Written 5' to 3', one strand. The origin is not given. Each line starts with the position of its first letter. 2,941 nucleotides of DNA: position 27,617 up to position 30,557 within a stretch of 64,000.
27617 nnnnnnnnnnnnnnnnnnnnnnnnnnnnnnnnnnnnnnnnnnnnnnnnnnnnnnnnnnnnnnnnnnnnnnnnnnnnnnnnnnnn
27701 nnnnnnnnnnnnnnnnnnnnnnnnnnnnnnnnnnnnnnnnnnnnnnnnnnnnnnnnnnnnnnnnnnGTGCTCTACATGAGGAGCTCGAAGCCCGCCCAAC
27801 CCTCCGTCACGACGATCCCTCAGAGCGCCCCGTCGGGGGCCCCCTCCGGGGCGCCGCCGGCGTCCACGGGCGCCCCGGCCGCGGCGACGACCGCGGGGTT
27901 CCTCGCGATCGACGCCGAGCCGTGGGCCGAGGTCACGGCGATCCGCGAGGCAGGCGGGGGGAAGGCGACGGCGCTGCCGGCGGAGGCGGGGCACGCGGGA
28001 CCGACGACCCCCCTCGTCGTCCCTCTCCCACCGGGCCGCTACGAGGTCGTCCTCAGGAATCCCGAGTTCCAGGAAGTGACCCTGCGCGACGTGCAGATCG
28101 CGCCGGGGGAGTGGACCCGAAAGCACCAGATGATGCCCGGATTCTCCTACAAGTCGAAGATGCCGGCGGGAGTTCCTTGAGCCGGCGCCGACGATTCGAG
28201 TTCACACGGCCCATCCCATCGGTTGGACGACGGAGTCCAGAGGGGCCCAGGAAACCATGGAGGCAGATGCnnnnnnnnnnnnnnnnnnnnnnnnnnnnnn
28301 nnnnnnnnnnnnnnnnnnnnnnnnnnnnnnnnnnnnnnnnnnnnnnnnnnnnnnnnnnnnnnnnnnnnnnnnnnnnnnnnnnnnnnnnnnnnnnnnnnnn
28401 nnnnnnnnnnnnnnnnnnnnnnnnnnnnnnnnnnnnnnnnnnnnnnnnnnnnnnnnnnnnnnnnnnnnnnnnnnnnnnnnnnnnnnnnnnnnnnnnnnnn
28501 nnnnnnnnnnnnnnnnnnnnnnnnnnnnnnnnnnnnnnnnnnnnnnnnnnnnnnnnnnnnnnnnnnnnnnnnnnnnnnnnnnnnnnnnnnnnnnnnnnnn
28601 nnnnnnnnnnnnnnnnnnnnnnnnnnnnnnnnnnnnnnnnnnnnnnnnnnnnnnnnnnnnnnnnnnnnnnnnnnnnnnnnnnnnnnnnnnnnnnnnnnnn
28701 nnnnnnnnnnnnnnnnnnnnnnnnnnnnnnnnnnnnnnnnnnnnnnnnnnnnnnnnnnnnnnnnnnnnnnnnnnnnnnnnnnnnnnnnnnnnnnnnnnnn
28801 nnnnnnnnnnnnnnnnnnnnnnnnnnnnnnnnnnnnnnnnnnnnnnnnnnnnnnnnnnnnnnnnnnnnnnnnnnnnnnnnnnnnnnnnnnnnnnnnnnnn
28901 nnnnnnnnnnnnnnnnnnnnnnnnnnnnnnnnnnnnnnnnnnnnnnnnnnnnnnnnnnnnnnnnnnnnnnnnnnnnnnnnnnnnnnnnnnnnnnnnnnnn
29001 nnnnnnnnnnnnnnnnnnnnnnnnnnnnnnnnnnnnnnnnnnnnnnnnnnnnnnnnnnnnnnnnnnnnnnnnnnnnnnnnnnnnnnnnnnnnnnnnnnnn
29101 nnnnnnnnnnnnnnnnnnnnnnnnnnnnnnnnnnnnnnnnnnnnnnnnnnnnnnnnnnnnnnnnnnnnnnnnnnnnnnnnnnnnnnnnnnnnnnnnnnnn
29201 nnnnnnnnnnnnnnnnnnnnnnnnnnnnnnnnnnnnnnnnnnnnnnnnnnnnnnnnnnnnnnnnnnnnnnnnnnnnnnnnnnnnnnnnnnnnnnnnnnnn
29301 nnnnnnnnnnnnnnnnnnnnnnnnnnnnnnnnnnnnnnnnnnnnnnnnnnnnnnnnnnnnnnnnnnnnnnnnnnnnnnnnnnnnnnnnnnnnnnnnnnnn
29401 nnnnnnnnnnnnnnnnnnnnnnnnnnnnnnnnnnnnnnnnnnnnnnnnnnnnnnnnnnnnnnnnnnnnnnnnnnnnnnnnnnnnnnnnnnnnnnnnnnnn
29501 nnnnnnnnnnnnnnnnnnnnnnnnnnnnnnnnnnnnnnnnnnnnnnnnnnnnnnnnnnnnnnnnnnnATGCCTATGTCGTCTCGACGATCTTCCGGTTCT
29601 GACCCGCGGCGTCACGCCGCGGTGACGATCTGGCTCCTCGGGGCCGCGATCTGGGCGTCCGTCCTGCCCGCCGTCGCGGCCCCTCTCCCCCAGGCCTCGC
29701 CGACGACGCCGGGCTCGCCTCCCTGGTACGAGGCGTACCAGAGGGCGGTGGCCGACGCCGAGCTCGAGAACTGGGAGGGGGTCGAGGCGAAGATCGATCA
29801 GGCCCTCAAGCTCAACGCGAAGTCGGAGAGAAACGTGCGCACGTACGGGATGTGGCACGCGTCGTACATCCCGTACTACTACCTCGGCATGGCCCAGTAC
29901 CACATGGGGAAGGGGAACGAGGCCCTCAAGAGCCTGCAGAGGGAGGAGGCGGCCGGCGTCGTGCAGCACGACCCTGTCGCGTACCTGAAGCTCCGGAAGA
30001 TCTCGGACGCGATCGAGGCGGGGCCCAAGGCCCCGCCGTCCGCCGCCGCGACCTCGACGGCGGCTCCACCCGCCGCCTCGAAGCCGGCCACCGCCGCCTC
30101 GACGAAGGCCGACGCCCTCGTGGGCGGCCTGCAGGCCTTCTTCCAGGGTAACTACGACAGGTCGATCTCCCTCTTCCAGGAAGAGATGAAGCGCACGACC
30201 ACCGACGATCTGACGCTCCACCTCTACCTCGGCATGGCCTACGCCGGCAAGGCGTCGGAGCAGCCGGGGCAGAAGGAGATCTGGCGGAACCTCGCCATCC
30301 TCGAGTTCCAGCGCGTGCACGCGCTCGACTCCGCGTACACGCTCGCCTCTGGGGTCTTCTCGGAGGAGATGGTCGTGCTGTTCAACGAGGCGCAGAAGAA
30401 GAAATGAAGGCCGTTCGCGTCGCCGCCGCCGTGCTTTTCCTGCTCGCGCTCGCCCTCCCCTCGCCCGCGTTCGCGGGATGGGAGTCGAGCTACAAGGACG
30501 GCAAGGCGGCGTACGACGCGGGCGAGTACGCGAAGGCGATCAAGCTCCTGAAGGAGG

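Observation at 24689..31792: Candidate envelope-spanning module: PEGA-ectodomain Ser/Thr kinase, FadL-like outer-membrane channel and two tandem secreted TPR paralogs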

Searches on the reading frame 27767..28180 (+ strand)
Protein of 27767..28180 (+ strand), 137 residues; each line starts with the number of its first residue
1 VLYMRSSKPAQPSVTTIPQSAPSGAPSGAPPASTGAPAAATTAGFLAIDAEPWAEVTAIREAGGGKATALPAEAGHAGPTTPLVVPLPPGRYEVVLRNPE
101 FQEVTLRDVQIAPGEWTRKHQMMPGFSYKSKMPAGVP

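Call 6: search_protein_families(library=pfam, max_evalue=10, proteins=[window:27767-28180:+])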
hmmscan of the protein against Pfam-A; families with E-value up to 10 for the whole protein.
window:27767-28180:+ (137 aa): 3 families
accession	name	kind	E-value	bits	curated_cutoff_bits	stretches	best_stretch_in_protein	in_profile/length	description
PF13620.12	CarboxypepD_reg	-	0.0025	18.6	32.3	1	86-116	44-74/82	Carboxypeptidase regulatory-like domain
PF08308.17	PEGA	-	0.029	14.7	20.8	1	80-112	24-56/71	PEGA domain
PF22932.2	Ubiq_DUF_assoc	-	0.19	12.1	24.3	1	67-89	49-71/81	DUF569 associated ubiquitin-like domain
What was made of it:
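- Checked: 'PEGA' is only sub-threshold: PEGA E=0.029 and CarboxypepD_reg E=0.0025 (call 6).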

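Call 70: search_protein_families(library=pfam, alignment_id=A6, max_evalue=0.1)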
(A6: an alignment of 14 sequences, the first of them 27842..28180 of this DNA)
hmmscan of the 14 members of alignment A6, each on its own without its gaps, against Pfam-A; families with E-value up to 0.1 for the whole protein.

A. member 1, window:27842-28180:+ (112 aa): 2 families
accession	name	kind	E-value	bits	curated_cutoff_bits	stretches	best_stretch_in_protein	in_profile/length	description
PF13620.12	CarboxypepD_reg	-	0.0016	19.2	32.3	1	61-91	44-74/82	Carboxypeptidase regulatory-like domain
PF08308.17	PEGA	-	0.023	15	20.8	1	55-88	24-57/71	PEGA domain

B. families by the number of members that match (of 14 scanned): 10 families
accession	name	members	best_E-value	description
PF13620.12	CarboxypepD_reg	5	6.1e-05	Carboxypeptidase regulatory-like domain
PF08308.17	PEGA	5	0.0011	PEGA domain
PF07719.23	TPR_2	2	0.017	Tetratricopeptide repeat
PF13432.12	TPR_16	1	0.0064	Tetratricopeptide repeat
PF14344.12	DUF4397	1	0.014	Domain of unknown function (DUF4397)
PF15915.11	BAT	1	0.016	GAF and HTH_10 associated domain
PF17962.7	bMG6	1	0.043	Bacterial macroglobulin domain 6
PF14900.11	DUF4493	1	0.072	Domain of unknown function (DUF4493)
PF13473.12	Cupredoxin_1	1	0.084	Cupredoxin-like domain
PF11312.14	Methyltransf_34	1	0.084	Putative SAM-dependent methyltransferase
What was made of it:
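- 27896..28141 (+): PEGA-like periplasmic ectodomain of the kinase (aa ~544-625). Consensus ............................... Sub-threshold PEGA and CarboxypepD_reg hits (calls 6, 70).
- On PEGA domain (Pfam PF08308): Sub-threshold PEGA hits recur in 5 of 14 homologous ectodomains, best E=1.1e-3 (calls 6, 70).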

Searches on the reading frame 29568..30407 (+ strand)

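Call 4: search_protein_families(library=pfam, max_evalue=0.01, proteins=[window:29568-30407:+])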
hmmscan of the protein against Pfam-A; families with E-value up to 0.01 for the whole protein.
window:29568-30407:+ (279 aa): 1 family
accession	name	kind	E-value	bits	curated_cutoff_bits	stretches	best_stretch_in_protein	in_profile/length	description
PF07719.23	TPR_2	-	0.0027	18.2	27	0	103-125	4-26/34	Tetratricopeptide repeat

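Call 64: search_protein_families(library=ncbifam, max_evalue=0.01, proteins=[window:29568-30407:+])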
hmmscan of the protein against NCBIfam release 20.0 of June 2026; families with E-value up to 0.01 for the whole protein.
window:29568-30407:+ (279 aa): 0 families

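Call 65: search_protein_families(library=padloc, max_evalue=0.01, proteins=[window:29568-30407:+])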
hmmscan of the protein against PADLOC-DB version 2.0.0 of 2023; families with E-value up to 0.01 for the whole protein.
window:29568-30407:+ (279 aa): 0 families

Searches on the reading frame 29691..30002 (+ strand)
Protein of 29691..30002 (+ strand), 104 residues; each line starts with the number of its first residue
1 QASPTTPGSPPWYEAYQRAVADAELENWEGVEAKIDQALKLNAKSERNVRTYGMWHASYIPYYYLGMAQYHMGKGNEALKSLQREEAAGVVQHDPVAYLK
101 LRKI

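Call 34: find_homologous_proteins(query=A2, max_evalue=0.001)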
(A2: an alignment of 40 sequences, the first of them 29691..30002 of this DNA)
Query A2 (40 sequences) (104 aa, profile of the alignment): 15 proteins with E <= 0.001 among 8000 candidates.
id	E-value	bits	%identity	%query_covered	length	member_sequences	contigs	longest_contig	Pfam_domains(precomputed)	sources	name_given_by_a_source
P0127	6.3e-29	118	29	81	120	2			-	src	-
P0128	3.9e-27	112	25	74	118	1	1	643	-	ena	-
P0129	7.9e-27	111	74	98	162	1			PF07719.24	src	-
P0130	1.8e-25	107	26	85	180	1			-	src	-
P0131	2.4e-25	106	27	78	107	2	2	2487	-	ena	-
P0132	1.5e-24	104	32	65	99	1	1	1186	-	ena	-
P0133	4.7e-24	102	28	71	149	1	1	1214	-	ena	-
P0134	2.3e-23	100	82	89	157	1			-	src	-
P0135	1.2e-22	98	34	76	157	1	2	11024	PF13432.13,PF07719.24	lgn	-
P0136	6.3e-22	95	36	43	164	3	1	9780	-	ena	-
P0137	9.5e-20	88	83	61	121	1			-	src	-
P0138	1.5e-16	78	31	42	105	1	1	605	-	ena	-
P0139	3.5e-13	67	29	46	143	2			-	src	-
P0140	5.0e-11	60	35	38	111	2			-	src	-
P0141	2.9e-8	51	91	54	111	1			-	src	-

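Call 44: search_protein_representatives(alignment_id=A3)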
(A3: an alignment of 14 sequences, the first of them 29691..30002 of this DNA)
Query: 14 sequences, 150 profile positions. Proteins with E-value up to 0.001 (for the whole library): 4433; up to 1e-10: 2093; up to 1e-30: 131. The best 150 are listed.
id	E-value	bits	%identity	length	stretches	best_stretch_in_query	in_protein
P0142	1.1e-52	194.1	-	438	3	9-119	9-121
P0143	2.2e-49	183.3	-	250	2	19-126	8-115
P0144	2.6e-47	176.6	-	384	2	32-125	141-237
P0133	2.7e-46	173.3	-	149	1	11-150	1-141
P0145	5.0e-46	172.4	-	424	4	21-124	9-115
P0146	2.5e-45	170.1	-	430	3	15-125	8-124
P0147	1.8e-43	164.1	-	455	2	26-130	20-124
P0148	1.2e-42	161.4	-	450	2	28-135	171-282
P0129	6.3e-42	159.1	-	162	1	14-147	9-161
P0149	1.5e-41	157.9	-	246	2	17-123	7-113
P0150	1.1e-40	155.0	-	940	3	31-132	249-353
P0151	2.5e-40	153.9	-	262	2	11-137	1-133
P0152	5.2e-40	152.9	-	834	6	37-124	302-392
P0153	1.5e-39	151.4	-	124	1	13-136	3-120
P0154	4.5e-39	149.8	-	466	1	15-136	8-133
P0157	2.0e-38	147.7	-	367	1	10-140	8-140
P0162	5.0e-38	146.5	-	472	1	15-131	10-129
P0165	1.5e-37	144.9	-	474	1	6-146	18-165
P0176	2.2e-36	141.1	-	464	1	11-134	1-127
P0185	1.0e-35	139.0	-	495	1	6-135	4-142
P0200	1.1e-34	135.6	-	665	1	12-142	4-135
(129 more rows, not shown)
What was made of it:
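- On P3N/P4C family (defined here; no database model): A profile search finds 2,093 cluster representatives at E<=1e-10 (call 44).
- Tried and rejected: An exhaustive HMMER search replaced them (call 44).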

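Call 46: search_protein_families(library=pfam, alignment_id=A4, max_evalue=0.001)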
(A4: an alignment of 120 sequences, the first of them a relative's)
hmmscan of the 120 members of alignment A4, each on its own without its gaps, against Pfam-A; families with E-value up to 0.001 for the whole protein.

A. member 1, P0142 (438 aa): 10 families
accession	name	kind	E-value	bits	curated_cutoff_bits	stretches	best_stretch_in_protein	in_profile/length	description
PF07719.23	TPR_2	-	9.1e-16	57.1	27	0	86-109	4-27/34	Tetratricopeptide repeat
PF00515.34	TPR_1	-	6.3e-11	42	27.8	0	86-109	4-27/34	Tetratricopeptide repeat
PF14559.12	TPR_19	-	1.2e-08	35.6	25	1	345-389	3-43/68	Tetratricopeptide repeat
PF13428.12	TPR_14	-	2.5e-07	31.2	23.5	0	341-375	9-43/44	Tetratricopeptide repeat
PF13414.12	TPR_11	-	3.6e-06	27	26.8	0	169-191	1-23/42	TPR repeat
PF13174.12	TPR_6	-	5.8e-06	27.1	26.3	0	87-107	4-24/33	Tetratricopeptide repeat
PF13176.12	TPR_7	-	4.5e-05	23.7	27.9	0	48-69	11-32/36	Tetratricopeptide repeat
PF13371.12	TPR_9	-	0.00016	22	35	0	162-197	29-64/73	Tetratricopeptide repeat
PF13424.12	TPR_12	-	0.00021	21.8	30.1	0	88-109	8-29/77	Tetratricopeptide repeat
PF13432.12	TPR_16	-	0.00048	21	32.7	0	86-109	34-57/65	Tetratricopeptide repeat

B. families by the number of members that match (of 120 scanned): 27 families (the first 25 are shown)
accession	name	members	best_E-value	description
PF07719.23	TPR_2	33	5.4e-35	Tetratricopeptide repeat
PF00515.34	TPR_1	20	9.3e-19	Tetratricopeptide repeat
PF13432.12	TPR_16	17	4.2e-11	Tetratricopeptide repeat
PF13174.12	TPR_6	14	5.3e-09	Tetratricopeptide repeat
PF13371.12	TPR_9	11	1.7e-19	Tetratricopeptide repeat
PF13428.12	TPR_14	11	1.3e-09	Tetratricopeptide repeat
PF14559.12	TPR_19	8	8.5e-11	Tetratricopeptide repeat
PF13424.12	TPR_12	8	6.8e-10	Tetratricopeptide repeat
PF13414.12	TPR_11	6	1e-11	TPR repeat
PF13176.12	TPR_7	6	2.4e-08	Tetratricopeptide repeat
PF13181.12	TPR_8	5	2.8e-07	Tetratricopeptide repeat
PF23557.1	TPR_leprecan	3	5.7e-05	Leprecan family TPR-like repeat region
PF14853.12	Fis1_TPR_C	3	0.00012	Fis1 C-terminal tetratricopeptide repeat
PF13374.12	TPR_10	3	0.00047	Tetratricopeptide repeat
PF09136.16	Glucodextran_B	2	1.4e-23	Glucodextranase, domain B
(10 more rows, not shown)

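Call 63: list_cluster_members(proteins=[P0142, P0143, P0145, P0154, P0157, P0162, P0165, P0176, P0185, P0200])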
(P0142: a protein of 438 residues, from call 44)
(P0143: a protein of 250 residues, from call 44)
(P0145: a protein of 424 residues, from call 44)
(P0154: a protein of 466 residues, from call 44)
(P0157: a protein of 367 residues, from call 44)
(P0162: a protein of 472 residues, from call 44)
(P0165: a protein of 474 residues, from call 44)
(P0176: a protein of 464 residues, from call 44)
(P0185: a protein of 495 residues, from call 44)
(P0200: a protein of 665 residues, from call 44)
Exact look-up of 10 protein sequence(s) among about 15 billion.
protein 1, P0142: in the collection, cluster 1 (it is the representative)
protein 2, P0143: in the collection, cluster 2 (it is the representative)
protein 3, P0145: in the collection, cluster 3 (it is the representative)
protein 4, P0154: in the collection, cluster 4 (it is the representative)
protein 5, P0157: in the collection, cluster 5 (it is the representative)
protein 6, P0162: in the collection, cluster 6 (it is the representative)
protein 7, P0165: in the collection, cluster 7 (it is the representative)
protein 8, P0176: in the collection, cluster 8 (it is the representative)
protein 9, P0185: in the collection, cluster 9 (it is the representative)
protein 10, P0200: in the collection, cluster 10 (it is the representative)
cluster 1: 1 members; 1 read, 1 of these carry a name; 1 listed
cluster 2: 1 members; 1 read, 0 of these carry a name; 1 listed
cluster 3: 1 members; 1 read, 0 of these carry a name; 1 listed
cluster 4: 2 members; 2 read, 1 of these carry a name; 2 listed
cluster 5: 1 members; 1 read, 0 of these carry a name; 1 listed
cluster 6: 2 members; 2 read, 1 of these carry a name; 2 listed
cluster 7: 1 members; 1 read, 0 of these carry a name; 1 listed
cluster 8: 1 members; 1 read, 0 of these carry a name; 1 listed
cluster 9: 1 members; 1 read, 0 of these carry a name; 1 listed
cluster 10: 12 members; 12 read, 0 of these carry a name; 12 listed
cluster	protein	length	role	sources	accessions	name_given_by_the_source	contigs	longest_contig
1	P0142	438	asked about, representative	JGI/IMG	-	tetratricopeptide (TPR) repeat protein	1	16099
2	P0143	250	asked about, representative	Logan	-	-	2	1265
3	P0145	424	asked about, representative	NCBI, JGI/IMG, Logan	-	-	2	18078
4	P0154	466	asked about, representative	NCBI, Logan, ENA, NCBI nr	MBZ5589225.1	MAG: hypothetical protein LAO05_11750 [Acidobacteriia bacterium] | hypothetical protein [Terriglobia bacterium]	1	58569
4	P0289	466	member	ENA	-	-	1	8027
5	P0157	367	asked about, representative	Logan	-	-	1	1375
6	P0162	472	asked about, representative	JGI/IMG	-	hypothetical protein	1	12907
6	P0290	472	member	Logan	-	-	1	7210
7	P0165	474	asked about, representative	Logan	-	-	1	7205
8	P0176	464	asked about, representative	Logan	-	-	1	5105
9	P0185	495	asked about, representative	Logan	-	-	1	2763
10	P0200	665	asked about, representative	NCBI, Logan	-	-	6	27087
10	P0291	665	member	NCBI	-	-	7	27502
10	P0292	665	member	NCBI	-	-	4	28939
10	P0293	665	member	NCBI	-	-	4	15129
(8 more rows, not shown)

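Call 64: search_protein_families(library=ncbifam, max_evalue=0.01, proteins=[P0200, P0142, P0154])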
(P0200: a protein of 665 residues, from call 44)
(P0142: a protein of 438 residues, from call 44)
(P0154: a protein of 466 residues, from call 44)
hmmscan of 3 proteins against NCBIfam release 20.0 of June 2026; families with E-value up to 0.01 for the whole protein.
P0200 (665 aa): 0 families

P0142 (438 aa): 10 families
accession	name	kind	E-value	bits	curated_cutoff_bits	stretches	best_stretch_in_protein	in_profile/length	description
NF040959.1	MamA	equivalog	5.4e-08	32.5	200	0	346-380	118-152/204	magnetosome protein MamA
NF042912.1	Amuc_1098_fam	equivalog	4.8e-07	28.2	750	1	171-325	50-203/805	Amuc_1098 family type IV pilus outer membrane protein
TIGR02917.1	PEP_TPR_lipo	equivalog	4.8e-07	28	312.2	0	337-373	299-335/899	XrtA/PEP-CTERM system TPR-repeat protein PrsT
TIGR02552.1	LcrH_SycD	equivalog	3.3e-06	26.8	104.8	0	82-128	85-128/136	SycD/LcrH family type III secretion system chaperone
NF047558.1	TPR_END_plus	domain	3e-05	23.9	32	0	86-109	2-25/56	TPR end-of-group domain-containing protein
TIGR02521.1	type_IV_pilW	equivalog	8.6e-05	22.2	154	0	165-196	34-65/234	type IV pilus biogenesis/stability protein PilW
NF033762.1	social_mot_Tgl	equivalog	0.00045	19.6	225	0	82-107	135-160/252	social motility TPR repeat lipoprotein Tgl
NF047507.1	TPR_BatC_Lepto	exception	0.0017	17.9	175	0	40-107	62-120/214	TPR repeat-containing protein BatC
NF047371.1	FlcA_CTERM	equivalog_domain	0.002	16.6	300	0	339-406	196-260/646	periplasmic flagellar collar protein FlcA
TIGR02795.1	tol_pal_ybgF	equivalog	0.0035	17.9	90.1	0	86-107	42-63/119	tol-pal system protein YbgF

P0154 (466 aa): 0 families
